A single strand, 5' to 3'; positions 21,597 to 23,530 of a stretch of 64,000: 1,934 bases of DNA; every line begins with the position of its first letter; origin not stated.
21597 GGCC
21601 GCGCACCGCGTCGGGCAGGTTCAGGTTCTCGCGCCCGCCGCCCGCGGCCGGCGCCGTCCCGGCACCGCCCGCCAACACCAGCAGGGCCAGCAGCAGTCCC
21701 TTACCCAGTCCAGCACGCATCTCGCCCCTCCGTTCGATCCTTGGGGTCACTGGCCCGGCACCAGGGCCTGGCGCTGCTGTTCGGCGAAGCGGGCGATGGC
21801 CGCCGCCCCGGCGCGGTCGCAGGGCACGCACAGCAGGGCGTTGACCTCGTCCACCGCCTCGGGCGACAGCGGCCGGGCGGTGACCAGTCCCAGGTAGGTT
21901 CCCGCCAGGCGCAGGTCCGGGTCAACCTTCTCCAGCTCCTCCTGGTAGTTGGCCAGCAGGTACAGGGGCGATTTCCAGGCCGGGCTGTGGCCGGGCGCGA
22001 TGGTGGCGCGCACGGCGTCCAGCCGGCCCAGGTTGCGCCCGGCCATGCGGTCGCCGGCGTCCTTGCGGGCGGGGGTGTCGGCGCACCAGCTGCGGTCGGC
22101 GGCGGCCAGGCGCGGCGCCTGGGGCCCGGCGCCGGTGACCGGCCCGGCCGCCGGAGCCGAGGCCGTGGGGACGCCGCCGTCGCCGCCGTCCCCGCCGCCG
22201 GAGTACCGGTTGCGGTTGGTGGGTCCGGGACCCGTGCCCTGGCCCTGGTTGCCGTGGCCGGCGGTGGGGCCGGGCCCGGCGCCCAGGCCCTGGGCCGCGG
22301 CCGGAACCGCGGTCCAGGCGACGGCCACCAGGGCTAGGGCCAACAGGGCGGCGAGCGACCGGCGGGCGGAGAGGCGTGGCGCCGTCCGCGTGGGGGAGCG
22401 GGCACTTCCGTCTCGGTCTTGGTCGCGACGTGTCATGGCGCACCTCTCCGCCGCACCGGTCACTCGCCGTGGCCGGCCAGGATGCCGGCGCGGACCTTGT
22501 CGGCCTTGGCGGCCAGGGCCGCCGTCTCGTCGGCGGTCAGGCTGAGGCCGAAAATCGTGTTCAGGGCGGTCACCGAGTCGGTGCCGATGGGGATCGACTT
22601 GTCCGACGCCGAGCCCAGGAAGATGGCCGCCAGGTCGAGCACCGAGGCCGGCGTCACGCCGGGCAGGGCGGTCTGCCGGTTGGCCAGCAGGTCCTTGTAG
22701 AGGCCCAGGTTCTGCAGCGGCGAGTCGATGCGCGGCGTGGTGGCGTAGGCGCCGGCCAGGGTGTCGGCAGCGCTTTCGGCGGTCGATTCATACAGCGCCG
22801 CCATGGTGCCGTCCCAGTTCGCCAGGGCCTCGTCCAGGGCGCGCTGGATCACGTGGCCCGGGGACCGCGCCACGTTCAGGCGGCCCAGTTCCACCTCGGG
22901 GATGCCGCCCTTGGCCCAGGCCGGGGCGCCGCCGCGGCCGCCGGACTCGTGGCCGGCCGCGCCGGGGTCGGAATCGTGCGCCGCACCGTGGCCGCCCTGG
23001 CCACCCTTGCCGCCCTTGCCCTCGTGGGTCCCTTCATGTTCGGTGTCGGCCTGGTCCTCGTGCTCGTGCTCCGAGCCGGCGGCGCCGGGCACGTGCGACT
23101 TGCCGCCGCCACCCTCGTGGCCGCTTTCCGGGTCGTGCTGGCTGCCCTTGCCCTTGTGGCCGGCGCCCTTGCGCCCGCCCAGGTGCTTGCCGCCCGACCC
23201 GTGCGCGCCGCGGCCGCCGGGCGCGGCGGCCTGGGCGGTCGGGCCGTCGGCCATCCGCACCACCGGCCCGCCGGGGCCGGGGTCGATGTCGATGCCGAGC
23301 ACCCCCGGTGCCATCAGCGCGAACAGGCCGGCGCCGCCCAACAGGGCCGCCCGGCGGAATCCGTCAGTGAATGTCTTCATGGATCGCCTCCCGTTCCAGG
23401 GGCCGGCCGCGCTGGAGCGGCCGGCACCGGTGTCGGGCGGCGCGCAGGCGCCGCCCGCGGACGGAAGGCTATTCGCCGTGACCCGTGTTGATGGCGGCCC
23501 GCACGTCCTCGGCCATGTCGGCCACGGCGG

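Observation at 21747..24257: Tandem three-member family of exported Gly-rich proteins (one strongly His-rich) sharing a C-terminal domain I cannot name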

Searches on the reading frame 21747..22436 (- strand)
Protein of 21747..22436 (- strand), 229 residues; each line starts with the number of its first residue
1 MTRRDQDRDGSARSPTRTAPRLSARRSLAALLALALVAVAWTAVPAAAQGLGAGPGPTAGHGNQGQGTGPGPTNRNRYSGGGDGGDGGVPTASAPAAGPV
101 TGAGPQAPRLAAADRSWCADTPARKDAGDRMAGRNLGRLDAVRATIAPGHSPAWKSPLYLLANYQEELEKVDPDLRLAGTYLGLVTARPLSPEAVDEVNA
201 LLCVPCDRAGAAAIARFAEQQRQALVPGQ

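Call 3: search_protein_families(library=pfam, proteins=[window:21747-22436:-], max_evalue=1)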
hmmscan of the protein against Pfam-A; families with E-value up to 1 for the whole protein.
window:21747-22436:- (229 aa): 0 families

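Call 4: search_protein_families(library=ncbifam, proteins=[window:21747-22436:-], max_evalue=1)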
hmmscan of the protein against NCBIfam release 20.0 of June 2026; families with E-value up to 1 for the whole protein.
window:21747-22436:- (229 aa): 1 family
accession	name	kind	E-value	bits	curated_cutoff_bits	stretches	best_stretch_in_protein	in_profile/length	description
NF046122.1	morpho_MmpA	equivalog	0.14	12.3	32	1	13-43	5-37/47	morphogenic membrane protein MmpA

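Call 51: find_homologous_proteins(query=A2, max_evalue=0.001)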
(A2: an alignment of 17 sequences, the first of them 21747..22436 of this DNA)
Query A2 (17 sequences) (229 aa, profile of the alignment): 15 proteins with E <= 0.001 among 8000 candidates.
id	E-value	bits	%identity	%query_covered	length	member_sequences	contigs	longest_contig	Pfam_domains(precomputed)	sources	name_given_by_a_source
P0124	1.8e-56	209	42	56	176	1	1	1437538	-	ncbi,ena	-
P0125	3.3e-56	208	42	47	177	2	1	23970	-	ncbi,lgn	-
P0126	1.4e-52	196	45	39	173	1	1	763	-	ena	-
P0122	1.6e-49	186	48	48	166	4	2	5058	-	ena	-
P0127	1.5e-48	183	41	42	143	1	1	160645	-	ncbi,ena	-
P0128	2.7e-46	176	40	55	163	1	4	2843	-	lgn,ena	-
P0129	7.4e-46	174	40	52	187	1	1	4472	-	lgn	-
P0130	3.0e-45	172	37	69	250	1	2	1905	-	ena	-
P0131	8.7e-45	171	40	69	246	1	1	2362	-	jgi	jgi:hypothetical protein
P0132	1.7e-44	170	40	69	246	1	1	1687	-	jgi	jgi:hypothetical protein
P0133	4.0e-44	169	45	41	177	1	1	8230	-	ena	-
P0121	4.1e-44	169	99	86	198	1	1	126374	-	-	-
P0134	8.4e-42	161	44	48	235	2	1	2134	-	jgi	jgi:hypothetical protein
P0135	2.3e-39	153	41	73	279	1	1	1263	-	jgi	-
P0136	7.1e-24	103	42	63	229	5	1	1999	-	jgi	-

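Call 60: search_protein_representatives(alignment_id=A3)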
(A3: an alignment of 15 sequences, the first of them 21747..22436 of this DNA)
Query: 15 sequences, 169 profile positions. Proteins with E-value up to 0.001 (for the whole library): 154; up to 1e-10: 116; up to 1e-30: 40. The best 150 are listed.
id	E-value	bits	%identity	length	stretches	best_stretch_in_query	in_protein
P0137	5.0e-57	209.0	-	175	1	6-167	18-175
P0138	1.3e-52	194.7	-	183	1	11-167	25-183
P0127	3.7e-52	193.2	-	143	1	30-167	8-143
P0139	3.3e-51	190.1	-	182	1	7-167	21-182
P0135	2.7e-50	187.2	-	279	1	10-167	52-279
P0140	3.1e-49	183.7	-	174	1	17-166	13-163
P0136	1.3e-47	178.4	-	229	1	9-168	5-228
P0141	8.6e-47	175.7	-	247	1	12-166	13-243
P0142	1.3e-46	175.2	-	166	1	7-166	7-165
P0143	5.7e-46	173.1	-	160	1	18-167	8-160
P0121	1.9e-45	171.4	-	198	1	16-167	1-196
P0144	9.9e-44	165.8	-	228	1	11-166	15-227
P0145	4.5e-42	160.4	-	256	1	24-164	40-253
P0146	2.5e-41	158.0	-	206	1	12-162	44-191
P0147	4.2e-41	157.2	-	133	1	39-167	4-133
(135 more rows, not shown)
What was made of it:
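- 21747..22436 (-): Gene C: shortened remote paralogue (229 aa). 154 representative clusters (call 60).
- Checked: C has 154 representative clusters (call 60).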

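Call 62: predict_structure(alignment_id=A3)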
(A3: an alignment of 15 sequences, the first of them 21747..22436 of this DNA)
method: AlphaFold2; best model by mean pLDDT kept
length: 229 residues; sequences in the alignment: 15
mean_pLDDT: 70.3   pTM: 0.53
mean pLDDT of the five models: 70.3, 70.0, 69.5, 68.6, 67.8
residues with pLDDT >= 90: 85; 70-90: 24; 50-70: 63; < 50: 57
segments of 3 or more residues with pLDDT < 50: 1-3, 60-64, 73-94, 96-103, 105-109, 111-113
pLDDT, mean of each block of 10 residues (from residue 1): 51 54 54 55 54 49 49 46 44 46 47 65 84 92 89 83 96 98 95 95 94 98 81
secondary structure, 60 per line:
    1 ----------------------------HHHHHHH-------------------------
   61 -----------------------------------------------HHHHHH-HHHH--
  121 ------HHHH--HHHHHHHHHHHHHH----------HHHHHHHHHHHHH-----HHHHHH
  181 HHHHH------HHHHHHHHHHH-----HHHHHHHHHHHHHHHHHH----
elements in order: H29-35 H108-113 H115-118 H127-130 H133-146 H157-169 H175-185 H192-202 H208-225
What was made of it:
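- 21750..22088 (-): C helical domain (aa 117-229), 5 helices, probable disulfide. AlphaFold pLDDT is 83-98 (call 62).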

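Call 66: fold_search(model_id=the predicted structure, library=pdb)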
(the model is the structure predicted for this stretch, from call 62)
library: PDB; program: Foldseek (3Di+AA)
matches with E <= 10: 34; with E <= 0.001: 0
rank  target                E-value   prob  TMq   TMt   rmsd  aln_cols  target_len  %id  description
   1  7bqs_MODEL_1_A        1.6e+00  0.09  0.13  0.21  12.1       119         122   16  Solution NMR structure of fold-U Nomur; de novo designed protein with an asymmetric all-alpha topology (released 2021-04-07)
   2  6v7b_a                1.9e+00  0.12  0.19  0.31  15.2       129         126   11  Cryo-EM reconstruction of Pyrobaculum filamentous virus 2 (PFV2) (released 2020-04-01)
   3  6gx7_G                2.8e+00  0.14  0.20  0.17   7.8       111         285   12  Tubulin-CopN-alphaRep complex (released 2019-04-24)
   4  4nrh_A                2.8e+00  0.13  0.21  0.18   7.9       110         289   13  CopN-Scc3 complex (released 2014-10-15)
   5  6nwx_A                2.9e+00  0.07  0.14  0.16  14.2        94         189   19  Structure of mouse GILT, an enzyme involved in antigen processing (released 2020-08-12)
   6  1rj4_A                3.6e+00  0.06  0.14  0.19  13.3       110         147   17  Structure of a Cell Wall Invertase Inhibitor from Tobacco in Complex with Cd2+ (released 2004-02-03)
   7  6nwx_B                3.7e+00  0.06  0.14  0.16  14.2        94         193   19  Structure of mouse GILT, an enzyme involved in antigen processing (released 2020-08-12)
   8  4p40                  5.3e+00  0.08  0.21  0.18   7.2       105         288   11  Chlamydia pneumoniae CopN (released 2014-07-30)
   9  4po5_A                5.9e+00  0.05  0.20  0.25  11.7       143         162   16  Crystal structure of allophycocyanin B from Synechocystis PCC 6803 (released 2014-10-29)
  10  3vhl_A                6.2e+00  0.05  0.12  0.11  11.2        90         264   11  Crystal structure of the DHR-2 domain of DOCK8 in complex with Cdc42 (T17N mutant) (released 2012-06-20)
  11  9i1r_A                6.6e+00  0.04  0.17  0.22  10.8       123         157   10  Structure of the bicylindrical allophycocyanin core expressed during far-red light photoacclimation (FaRLiP) (released 2025-07-02)
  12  4u0z_E                6.6e+00  0.02  0.13  0.10  12.4       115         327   11  Eukaryotic Fic Domain containing protein with bound APCPP (released 2014-12-10)
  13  2cj8_B                6.9e+00  0.03  0.13  0.17  14.2       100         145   17  Crystal Structure of a Cell Wall Invertase Inhibitor from Tobacco (pH 9.5) (released 2006-04-03)
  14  9wg7_D2               6.9e+00  0.02  0.13  0.17  15.2       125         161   18  The structure of phycobilisome with a bicylindrical core from the cyanobacterium Synechococcus elongatus PCC 7942 (released 2026-04-01)
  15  4f0u_A                7.6e+00  0.06  0.19  0.24   9.7       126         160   13  X-Ray Crystal Structure of Allophycocyanin from Synechococcus elongatus PCC 7942 (released 2013-03-06)
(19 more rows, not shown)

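Call 70: search_protein_families(library=pfam, alignment_id=A3, max_evalue=1)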
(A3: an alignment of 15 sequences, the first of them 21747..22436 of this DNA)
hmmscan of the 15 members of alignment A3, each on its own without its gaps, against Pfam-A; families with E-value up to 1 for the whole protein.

A. member 1, window:21747-22436:- (229 aa): 0 families

B. families by the number of members that match (of 15 scanned): 3 families
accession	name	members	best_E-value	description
PF08592.16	Anthrone_oxy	2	0.049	Anthrone oxygenase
PF11115.13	DUF2623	1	0.043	Protein of unknown function (DUF2623)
PF20171.3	OpcA_G6PD_C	1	0.1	Glucose-6-phosphate dehydrogenase subunit C-terminal domain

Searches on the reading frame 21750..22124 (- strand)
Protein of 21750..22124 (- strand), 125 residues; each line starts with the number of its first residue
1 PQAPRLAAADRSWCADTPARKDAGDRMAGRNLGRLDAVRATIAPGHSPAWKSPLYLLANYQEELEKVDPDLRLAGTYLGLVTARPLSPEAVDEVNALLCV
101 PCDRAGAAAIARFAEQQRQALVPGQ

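Call 50: find_homologous_proteins(query=window:21750-22124:-, max_evalue=0.001)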
Query window:21750-22124:- (125 aa): 3 proteins with E <= 0.001 among 186 candidates.
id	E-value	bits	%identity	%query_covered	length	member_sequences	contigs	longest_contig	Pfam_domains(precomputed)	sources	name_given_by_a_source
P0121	2.2e-75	269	100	100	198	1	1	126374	-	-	-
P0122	1.3e-16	79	48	89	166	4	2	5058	-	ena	-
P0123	2.1e-16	78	44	97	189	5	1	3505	-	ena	-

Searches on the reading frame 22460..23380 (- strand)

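Call 3: search_protein_families(library=pfam, proteins=[window:22460-23380:-], max_evalue=1)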
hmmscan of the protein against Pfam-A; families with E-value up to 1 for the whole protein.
window:22460-23380:- (306 aa): 1 family
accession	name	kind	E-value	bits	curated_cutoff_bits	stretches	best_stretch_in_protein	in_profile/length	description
PF17249.8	DUF5318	-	0.34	11.1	31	1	218-284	8-75/131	Family of unknown function (DUF5318)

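Call 4: search_protein_families(library=ncbifam, proteins=[window:22460-23380:-], max_evalue=1)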
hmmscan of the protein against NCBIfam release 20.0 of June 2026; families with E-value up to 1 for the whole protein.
window:22460-23380:- (306 aa): 0 families
